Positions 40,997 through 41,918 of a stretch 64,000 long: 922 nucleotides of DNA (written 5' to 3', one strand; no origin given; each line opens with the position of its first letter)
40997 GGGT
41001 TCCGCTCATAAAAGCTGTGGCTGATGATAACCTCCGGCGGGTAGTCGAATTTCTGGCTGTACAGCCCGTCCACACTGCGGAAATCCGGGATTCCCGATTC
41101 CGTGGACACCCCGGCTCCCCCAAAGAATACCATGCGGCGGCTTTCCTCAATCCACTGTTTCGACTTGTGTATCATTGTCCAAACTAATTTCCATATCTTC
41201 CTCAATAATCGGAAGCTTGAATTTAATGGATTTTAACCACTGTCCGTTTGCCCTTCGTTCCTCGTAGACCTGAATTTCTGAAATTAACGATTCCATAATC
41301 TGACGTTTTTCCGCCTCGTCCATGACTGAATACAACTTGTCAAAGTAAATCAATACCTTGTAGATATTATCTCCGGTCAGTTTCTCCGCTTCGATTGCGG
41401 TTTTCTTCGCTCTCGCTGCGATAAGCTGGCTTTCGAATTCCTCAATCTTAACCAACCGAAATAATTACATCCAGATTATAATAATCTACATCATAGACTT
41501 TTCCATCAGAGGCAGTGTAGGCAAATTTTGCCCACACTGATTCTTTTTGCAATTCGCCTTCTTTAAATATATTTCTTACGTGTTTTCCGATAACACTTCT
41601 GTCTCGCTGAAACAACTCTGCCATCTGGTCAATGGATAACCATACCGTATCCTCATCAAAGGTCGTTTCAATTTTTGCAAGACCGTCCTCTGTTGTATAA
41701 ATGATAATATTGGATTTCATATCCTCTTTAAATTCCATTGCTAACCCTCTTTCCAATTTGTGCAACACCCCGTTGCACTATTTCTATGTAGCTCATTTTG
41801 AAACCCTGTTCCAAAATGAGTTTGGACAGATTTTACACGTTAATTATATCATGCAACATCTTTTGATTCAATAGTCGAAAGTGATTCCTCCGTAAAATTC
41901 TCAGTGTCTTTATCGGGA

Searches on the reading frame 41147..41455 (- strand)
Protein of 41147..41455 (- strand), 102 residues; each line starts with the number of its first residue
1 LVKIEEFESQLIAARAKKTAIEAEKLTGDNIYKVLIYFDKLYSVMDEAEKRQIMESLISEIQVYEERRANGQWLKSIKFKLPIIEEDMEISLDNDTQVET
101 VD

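Call 8: search_protein_families(library=pfam, proteins=[window:41147-41455:-], max_evalue=0.01)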
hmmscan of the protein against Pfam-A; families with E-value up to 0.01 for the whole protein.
window:41147-41455:- (102 aa): 0 families

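Call 12: find_homologous_proteins(query=window:41147-41455:-)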
Query window:41147-41455:- (102 aa): 1205 proteins with E <= 0.001 among 1213 candidates; the best 120 are listed.
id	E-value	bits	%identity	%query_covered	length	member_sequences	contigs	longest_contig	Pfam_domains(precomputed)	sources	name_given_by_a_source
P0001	7.4e-56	204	100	100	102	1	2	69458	-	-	-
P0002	1.1e-45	171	82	97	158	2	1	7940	-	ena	-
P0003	2.0e-45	171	84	97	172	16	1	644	-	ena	-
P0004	2.3e-45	170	81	97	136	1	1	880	-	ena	-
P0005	2.4e-45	170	86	97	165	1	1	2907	-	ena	-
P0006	2.4e-45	170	86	97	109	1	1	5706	-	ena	-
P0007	2.6e-45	170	86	97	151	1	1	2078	-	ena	-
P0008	3.3e-45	170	86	97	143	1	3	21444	-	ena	-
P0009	3.9e-45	170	86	97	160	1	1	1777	-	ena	-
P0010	4.2e-45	170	83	97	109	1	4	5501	-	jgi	jgi:site-specific DNA recombinase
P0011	4.5e-45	169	81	97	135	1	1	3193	-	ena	-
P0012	5.3e-45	169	82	97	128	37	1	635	-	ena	-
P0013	5.6e-45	169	81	97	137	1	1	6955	-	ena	-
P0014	7.3e-45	169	85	97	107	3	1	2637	-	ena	-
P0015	7.4e-45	169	82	97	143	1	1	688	-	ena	-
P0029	2.0e-44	167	85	97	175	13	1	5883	-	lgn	-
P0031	2.6e-44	167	79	97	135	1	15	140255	-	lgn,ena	-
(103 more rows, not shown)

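Call 15: find_encoding_contigs(protein=P0031, flank=10000, max_places=6)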
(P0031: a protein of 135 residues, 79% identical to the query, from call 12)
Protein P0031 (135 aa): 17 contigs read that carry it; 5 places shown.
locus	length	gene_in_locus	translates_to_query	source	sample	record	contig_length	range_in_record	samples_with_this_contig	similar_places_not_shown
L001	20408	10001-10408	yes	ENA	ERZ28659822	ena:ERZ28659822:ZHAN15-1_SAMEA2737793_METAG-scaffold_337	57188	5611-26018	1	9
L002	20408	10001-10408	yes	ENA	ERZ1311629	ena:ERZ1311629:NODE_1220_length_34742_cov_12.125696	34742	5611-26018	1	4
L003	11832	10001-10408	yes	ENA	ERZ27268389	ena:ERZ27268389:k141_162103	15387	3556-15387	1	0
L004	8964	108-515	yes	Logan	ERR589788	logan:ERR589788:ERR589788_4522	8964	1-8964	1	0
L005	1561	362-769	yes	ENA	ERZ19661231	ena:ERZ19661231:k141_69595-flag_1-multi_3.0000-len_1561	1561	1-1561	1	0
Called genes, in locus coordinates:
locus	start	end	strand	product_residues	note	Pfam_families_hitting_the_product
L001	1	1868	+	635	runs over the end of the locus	PF03453:MoeA_N, PF00994:MoCF_biosynth, PF03454:MoeA_C, PF12727:PBP_like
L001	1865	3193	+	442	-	PF01266:DAO, PF07992:Pyr_redox_2 (faint), PF04324:Fer2_BFD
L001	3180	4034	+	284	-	PF00890:FAD_binding_2 (weak), PF01266:DAO (faint), PF01494:FAD_binding_3 (faint), PF01946:Thi4 (faint), PF03486:HI0933_like (faint), PF07992:Pyr_redox_2, PF12831:FAD_oxidored, PF00070:Pyr_redox (weak), +3 more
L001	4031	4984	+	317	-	PF13353:Fer4_12 (weak), PF04055:Radical_SAM, PF06463:Mob_synth_C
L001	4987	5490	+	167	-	PF01967:MoaC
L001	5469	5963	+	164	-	PF00994:MoCF_biosynth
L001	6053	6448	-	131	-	PF02391:MoaE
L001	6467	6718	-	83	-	-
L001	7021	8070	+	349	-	PF13531:SBP_bac_11 (faint), PF12849:PBP_like_2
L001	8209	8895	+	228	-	PF00528:BPD_transp_1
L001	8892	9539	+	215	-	PF02463:SMC_N (faint), PF13166:AAA_13 (faint), PF00005:ABC_tran, PF13304:AAA_21 (faint)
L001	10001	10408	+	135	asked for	-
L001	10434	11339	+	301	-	PF01145:Band_7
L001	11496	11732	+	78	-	PF03840:SecG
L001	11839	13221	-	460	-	PF02127:Peptidase_M18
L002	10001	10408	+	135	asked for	-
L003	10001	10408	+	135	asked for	-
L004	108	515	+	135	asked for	-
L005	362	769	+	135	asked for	-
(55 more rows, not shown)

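Call 23: find_related_loci(query=P0029, collection=genome_contigs, flank=10000)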
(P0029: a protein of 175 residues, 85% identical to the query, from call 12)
Query P0029 (175 aa) in genome_contigs; peptide patterns used: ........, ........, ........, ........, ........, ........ (x = any residue, [..] = any of these).
443 stretches matched a pattern; 360 encode a relative of the query (tblastn E <= 1e-3); the best 80 are kept; 80 distinct loci.
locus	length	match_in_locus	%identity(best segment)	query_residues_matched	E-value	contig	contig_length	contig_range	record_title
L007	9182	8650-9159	95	1-170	1e-104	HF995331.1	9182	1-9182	Firmicutes bacterium CAG:646 genomic scaffold, scf14, whole genome shotgun sequence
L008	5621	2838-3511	98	1-173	5e-103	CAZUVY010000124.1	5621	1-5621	MAG TPA_asm: uncultured Faecalimonas sp. isolate SRP350583_co2_120 genome assembly, contig: NODE_21696_length_5621_cov_2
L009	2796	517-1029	88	1-171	5e-100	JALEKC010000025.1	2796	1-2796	MAG: Eubacterium sp. isolate SUG77 k141_3800622, whole genome shotgun sequence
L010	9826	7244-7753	87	1-170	2e-96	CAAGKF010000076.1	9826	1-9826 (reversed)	MAG TPA_asm: Lachnospiraceae bacterium, isolate HGM12199, WGS project CAAGKF010000000 data, contig: SRS476292_7_k119_472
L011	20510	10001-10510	85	1-170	4e-95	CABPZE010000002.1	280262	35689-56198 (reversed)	MAG TPA_asm: uncultured Anaerotruncus sp. isolate MGYG-HGUT-00371 genome assembly, contig: GUT_GENOME008042_2, whole gen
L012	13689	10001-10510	85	1-170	3e-95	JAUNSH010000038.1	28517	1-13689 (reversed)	MAG: Eubacteriales bacterium isolate S4M_St_6 NODE_524_length_28517_cov_15.898883, whole genome shotgun sequence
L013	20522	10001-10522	85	1-174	7e-95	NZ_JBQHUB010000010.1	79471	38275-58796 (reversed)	Pseudoflavonifractor sp. HCP28S3_F10 contig00010, whole genome shotgun sequence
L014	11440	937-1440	86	1-168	6e-94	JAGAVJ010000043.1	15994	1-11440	MAG: Clostridia bacterium isolate RGIG8808 Water_deer_Colon.Co__c1049427, whole genome shotgun sequence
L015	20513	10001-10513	84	1-171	1e-93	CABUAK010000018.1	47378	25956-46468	MAG TPA_asm: uncultured Oscillospiraceae bacterium isolate MGYG-HGUT-03819 genome assembly, contig: GUT_GENOME244583_18,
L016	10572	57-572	81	1-172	1e-93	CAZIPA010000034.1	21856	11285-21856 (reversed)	MAG TPA_asm: uncultured Oscillospiraceae bacterium isolate binchicken_co370_212 genome assembly, contig: NODE_2550_lengt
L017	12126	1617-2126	86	1-170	1e-93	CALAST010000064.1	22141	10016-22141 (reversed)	MAG TPA_asm: uncultured Lachnobacterium sp. isolate SRR6425820_bin.6_CONCOCT_v1.1_MAG genome assembly, contig: ERZ176764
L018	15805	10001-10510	85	1-170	1e-93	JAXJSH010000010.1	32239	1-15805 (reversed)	MAG: Lachnospiraceae bacterium isolate DOME_MAG_3694 3694_C0234_k141_17712, whole genome shotgun sequence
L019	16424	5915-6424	82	1-170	2e-93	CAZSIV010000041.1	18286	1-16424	MAG TPA_asm: uncultured Oscillospiraceae bacterium isolate SRP287540_co1_231 genome assembly, contig: NODE_3143_length_1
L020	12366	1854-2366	83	1-171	2e-93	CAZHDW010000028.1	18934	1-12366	MAG TPA_asm: uncultured Ruminococcus sp. isolate SRP350583_co1_15 genome assembly, contig: NODE_5026_length_18934_cov_32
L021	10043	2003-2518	84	1-172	2e-93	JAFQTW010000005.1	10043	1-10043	MAG: Oscillospiraceae bacterium isolate RGIG2146 Goat_Colon-6__c35384, whole genome shotgun sequence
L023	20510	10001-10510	84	1-170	5e-93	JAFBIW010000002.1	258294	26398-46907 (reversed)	Butyricicoccus pullicaecorum strain ET57 Prase_23_NODE_2_length_258294_cov_59.3721, whole genome shotgun sequence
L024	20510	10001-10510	84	1-170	5e-93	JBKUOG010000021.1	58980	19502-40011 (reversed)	MAG: Lachnospiraceae bacterium isolate 29-1_20 NODE_335_length_58980_cov_14.524803, whole genome shotgun sequence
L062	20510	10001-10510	82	1-170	2e-90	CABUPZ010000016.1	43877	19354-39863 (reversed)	MAG TPA_asm: uncultured Fusicatenibacter sp. isolate MGYG-HGUT-04233 genome assembly, contig: GUT_GENOME260294_16, whole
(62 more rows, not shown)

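Call 29: search_protein_families(library=pfam, proteins=[L013:8804-10528:+, L023:8804-10792:+], max_evalue=0.01)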
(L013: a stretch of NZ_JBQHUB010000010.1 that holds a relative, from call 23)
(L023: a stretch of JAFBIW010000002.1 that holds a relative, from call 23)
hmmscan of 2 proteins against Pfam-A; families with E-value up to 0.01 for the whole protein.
L013:8804-10528:+ (575 aa): 3 families
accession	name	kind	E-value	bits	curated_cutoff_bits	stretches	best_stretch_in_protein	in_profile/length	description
PF00239.26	Resolvase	-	2.5e-38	131.9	23.3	1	20-170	1-145/145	Resolvase, N terminal domain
PF07508.19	Recombinase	-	1.1e-18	67.7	21.1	1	190-301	1-99/102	Recombinase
PF13408.12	Zn_ribbon_recom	-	3.6e-12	46.9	25.3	1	321-388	1-57/58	Recombinase zinc beta ribbon domain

L023:8804-10792:+ (663 aa): 3 families
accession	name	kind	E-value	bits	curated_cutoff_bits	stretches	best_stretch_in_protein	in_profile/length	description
PF00239.26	Resolvase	-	1.6e-38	132.5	23.3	1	20-170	1-145/145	Resolvase, N terminal domain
PF07508.19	Recombinase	-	1.7e-18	67.2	21.1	1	190-301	1-99/102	Recombinase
PF13408.12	Zn_ribbon_recom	-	4.4e-12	46.6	25.3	1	321-388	1-57/58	Recombinase zinc beta ribbon domain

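Call 37: find_encoding_contigs(protein=P0001, flank=10000, max_places=6)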
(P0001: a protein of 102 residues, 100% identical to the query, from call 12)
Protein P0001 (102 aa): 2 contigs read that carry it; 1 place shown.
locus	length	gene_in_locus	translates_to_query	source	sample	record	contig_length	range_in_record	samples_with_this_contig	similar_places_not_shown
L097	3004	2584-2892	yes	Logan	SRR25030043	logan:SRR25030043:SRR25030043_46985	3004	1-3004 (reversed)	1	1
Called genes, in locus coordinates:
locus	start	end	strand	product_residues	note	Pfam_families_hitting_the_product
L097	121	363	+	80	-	-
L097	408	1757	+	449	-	PF05272:VapE-like_dom, PF19263:DUF5906 (weak)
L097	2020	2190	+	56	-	-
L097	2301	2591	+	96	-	-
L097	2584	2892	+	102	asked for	-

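Call 44: search_protein_families(library=pfam, proteins=[L062:4959-6260:+, L024:7765-8781:+], max_evalue=0.01)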
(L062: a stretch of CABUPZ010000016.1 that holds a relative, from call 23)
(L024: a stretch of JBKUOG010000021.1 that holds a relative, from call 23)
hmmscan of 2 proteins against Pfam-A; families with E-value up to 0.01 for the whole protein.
L062:4959-6260:+ (434 aa): 0 families

L024:7765-8781:+ (339 aa): 1 family
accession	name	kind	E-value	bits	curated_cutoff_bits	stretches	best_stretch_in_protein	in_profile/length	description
PF13310.11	Virulence_RhuM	-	4.9e-108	360.6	33.7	1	74-317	1-248/252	Virulence protein RhuM family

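Call 45: search_protein_families(library=ncbifam, proteins=[L013:8804-10528:+], max_evalue=0.001)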
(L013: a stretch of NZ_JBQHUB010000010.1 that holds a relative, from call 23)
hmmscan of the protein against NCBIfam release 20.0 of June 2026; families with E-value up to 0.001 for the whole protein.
L013:8804-10528:+ (575 aa): 6 families
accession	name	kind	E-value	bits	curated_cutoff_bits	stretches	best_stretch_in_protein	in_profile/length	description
NF047343.1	SCCmet_CcrB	equivalog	1.4e-61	208.8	900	1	16-568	5-529/542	cassette chromosome recombinase CcrB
NF047347.1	SCCmet_CcrC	equivalog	3.6e-47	161.1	900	1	17-543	2-516/558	cassette chromosome recombinase CcrC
NF041201.1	recomb_XisF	equivalog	3e-43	148.5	375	1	22-526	3-462/465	fdxN element excision recombinase XisF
NF047344.1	SCCmet_CcrA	equivalog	1.3e-37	130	700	1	21-427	5-356/442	cassette chromosome recombinase CcrA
NF049883.1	resolv_YneB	equivalog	2.6e-09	36.9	175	1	20-152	2-130/211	YneB family resolvase-like protein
NF033518.0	transpos_IS607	equivalog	5.1e-09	35.9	110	1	11-144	47-173/187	IS607 family transposase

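Call 53: search_dna_similar(query=L013:8804-10528:+, collection=plasmids, mode=protein, max_rows=15)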
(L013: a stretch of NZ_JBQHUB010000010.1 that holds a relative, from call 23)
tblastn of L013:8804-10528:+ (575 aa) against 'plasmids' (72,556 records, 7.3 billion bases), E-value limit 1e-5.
The search stops at 5000 records and this limit was reached: more records match than are counted here, and every count below describes the 5000 best-scoring records only.
Records with a match: at least 5000; places in all: 6575; records where one place covers at least 80% of the query: 134.
Best place of each record, by identity: 60-80% 6; <60% 4994.
By first word of the organism name: Klebsiella 1764; Escherichia 800; Enterobacter 324; Citrobacter 216; Enterococcus 114; Rhizobium 95; Salmonella 95; Sinorhizobium 93; Bacillus 85; Raoultella 66; and 220 more.
By predicted mobility (MOB-suite, as given by PLSDB): conjugative 2615; non-mobilizable 1288; mobilizable 1097.
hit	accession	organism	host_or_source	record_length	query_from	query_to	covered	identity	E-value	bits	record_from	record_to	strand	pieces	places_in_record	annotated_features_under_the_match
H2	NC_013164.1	Anaerococcus prevotii DSM 20548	-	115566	8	569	98%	78.5%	0e+0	907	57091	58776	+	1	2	recombinase family protein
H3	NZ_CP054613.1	Paenibacillus cellulosilyticus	cell culture,soil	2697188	4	540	93%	29.2%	5e-42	199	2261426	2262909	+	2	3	none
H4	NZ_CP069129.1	Enterococcus faecalis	mixed culture,swine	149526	207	565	62%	40.2%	2e-70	254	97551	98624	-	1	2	none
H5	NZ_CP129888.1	Enterococcus lactis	milk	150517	207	565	62%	40.2%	2e-70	254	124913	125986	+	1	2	none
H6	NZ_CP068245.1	Enterococcus faecium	mixed culture,swine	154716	207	565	62%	40.2%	2e-70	254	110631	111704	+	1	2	none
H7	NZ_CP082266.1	Enterococcus lactis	mixed culture,swine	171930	207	565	62%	40.2%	2e-70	254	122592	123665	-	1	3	none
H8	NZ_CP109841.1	Enterococcus faecium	pig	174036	207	565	62%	40.2%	2e-70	254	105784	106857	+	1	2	none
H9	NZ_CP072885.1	Enterococcus faecium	stream/river surface water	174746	207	565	62%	40.2%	2e-70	254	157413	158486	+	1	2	none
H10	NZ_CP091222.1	Enterococcus faecium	Homo sapiens,whole organism,fecal sample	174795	207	565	62%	40.2%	2e-70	254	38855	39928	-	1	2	none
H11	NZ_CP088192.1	Enterococcus faecium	Sus scrofa domesticus,whole ...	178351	207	565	62%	40.2%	2e-70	254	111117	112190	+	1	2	none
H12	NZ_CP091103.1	Enterococcus faecium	pig,pure culture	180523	207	565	62%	40.2%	2e-70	254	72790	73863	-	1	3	none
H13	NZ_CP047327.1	Enterococcus faecium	animal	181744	207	565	62%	40.2%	2e-70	254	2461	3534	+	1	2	none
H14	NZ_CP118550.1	Enterococcus faecium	mixed culture,sewage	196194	207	565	62%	40.2%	2e-70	254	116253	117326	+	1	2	none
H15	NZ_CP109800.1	Enterococcus faecium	pig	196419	207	565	62%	40.2%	2e-70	254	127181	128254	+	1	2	none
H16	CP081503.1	Enterococcus faecium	mixed culture,swine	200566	207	565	62%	40.2%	2e-70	254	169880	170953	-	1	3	none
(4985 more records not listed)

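Call 55: get_annotated_region(hit=H2, flank=12000)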
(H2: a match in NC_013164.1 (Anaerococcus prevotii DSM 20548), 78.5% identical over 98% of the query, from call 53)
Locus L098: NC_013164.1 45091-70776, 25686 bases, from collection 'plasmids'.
description: Anaerococcus prevotii DSM 20548 plasmid pAPRE01, complete sequence
organism: Anaerococcus prevotii DSM 20548 (NCBI taxid 525919)
taxonomy: Bacteria; Bacillota; Tissierellia; Tissierellales; Peptoniphilaceae; Anaerococcus; Anaerococcus prevotii; Anaerococcus prevotii DSM 20548
host: -; source: -; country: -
typing (MOB-suite, as given by PLSDB): conjugative; replicon rep_cluster_1663; relaxase MOBQ; mating-pair formation MPF_T
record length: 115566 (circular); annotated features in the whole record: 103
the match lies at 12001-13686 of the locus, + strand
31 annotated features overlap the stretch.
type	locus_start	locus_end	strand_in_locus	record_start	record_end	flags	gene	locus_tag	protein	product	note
CDS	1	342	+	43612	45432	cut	-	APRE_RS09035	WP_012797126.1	recombinase family protein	GO:0006310 - DNA recombination [Evidence IEA]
CDS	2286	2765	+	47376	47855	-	-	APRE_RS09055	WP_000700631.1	Csac_0668 family 2Fe-2S cluster-binding (seleno)protein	-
CDS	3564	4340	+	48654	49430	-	-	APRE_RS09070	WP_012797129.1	class I SAM-dependent methyltransferase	GO:0032259 - methylation [Evidence IEA]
CDS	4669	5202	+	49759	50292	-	-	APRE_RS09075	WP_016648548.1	hypothetical protein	-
CDS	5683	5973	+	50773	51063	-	-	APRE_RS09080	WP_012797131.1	DUF3847 domain-containing protein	-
CDS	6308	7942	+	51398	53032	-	mobQ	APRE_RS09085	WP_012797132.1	MobQ family relaxase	-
CDS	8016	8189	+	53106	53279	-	-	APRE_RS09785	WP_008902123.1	hypothetical protein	-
CDS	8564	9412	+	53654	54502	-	-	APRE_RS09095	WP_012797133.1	AraC family transcriptional regulator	-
CDS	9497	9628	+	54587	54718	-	-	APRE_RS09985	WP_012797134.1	hypothetical protein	-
CDS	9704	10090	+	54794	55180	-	-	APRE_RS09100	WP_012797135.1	PcfB family protein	-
CDS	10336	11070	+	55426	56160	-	-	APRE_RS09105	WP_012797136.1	phage replisome organizer N-terminal domain-containing protein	-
CDS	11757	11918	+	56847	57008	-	-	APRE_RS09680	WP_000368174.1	hypothetical protein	-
CDS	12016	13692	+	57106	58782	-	-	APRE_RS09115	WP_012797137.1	recombinase family protein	GO:0006310 - DNA recombination [Evidence IEA]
CDS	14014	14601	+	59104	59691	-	-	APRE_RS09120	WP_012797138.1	type IV toxin-antitoxin system AbiEi family antitoxin domain-containing protein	-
CDS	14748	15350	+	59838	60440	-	-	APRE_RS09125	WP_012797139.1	AraC family transcriptional regulator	-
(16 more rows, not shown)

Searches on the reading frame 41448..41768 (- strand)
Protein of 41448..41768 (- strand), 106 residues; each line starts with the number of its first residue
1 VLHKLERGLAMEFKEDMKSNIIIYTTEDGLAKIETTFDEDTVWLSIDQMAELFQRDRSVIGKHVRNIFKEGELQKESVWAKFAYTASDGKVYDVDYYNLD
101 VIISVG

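Call 8: search_protein_families(library=pfam, proteins=[window:41448-41768:-], max_evalue=0.01)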
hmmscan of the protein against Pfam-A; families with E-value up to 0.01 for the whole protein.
window:41448-41768:- (106 aa): 1 family
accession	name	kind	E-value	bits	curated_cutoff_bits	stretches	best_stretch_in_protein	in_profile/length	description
PF13310.11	Virulence_RhuM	-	0.0012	18.6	33.7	1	77-106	1-33/252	Virulence protein RhuM family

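Call 28: search_protein_families(library=padloc, proteins=[window:41448-41768:-], max_evalue=0.01)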
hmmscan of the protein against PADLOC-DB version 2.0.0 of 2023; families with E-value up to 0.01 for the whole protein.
window:41448-41768:- (106 aa): 38 families (the best 25 are shown)
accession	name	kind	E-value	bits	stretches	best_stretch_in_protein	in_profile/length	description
PDLC04843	PDC-S05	-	2.9e-46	156.2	1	17-106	4-93/330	-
PDLC04883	PDC-S05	-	6.3e-42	139.6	1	17-99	1-84/87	-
PDLC04858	PDC-S05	-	1.1e-41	139.8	1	18-106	4-92/138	-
PDLC04874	PDC-S05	-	3.1e-37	125.7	1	18-106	5-91/165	-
PDLC04870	PDC-S05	-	8e-37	124.7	1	12-106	2-96/214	-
PDLC04965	PDC-S23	-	5.1e-34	116.1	1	17-106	1-95/327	-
PDLC04964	PDC-S23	-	3.3e-33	113.3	1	17-106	1-94/331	-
PDLC04854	PDC-S05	-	1.1e-31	108.1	1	17-106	1-94/212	-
PDLC04881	PDC-S05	-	1.5e-31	106.2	1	17-90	3-76/82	-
PDLC04872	PDC-S05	-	1.9e-31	106.9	1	18-106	4-95/152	-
PDLC04884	PDC-S05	-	3.8e-31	104.9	1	17-92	1-76/85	-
PDLC04879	PDC-S05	-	5.3e-31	106.1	1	17-106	3-93/285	-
PDLC04853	PDC-S05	-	2.9e-30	103.6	1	17-106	4-96/336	-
PDLC04876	PDC-S05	-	1.1e-29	101.5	1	16-106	5-98/174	-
PDLC04851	PDC-S05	-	1.4e-29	101.3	1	15-106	6-100/342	-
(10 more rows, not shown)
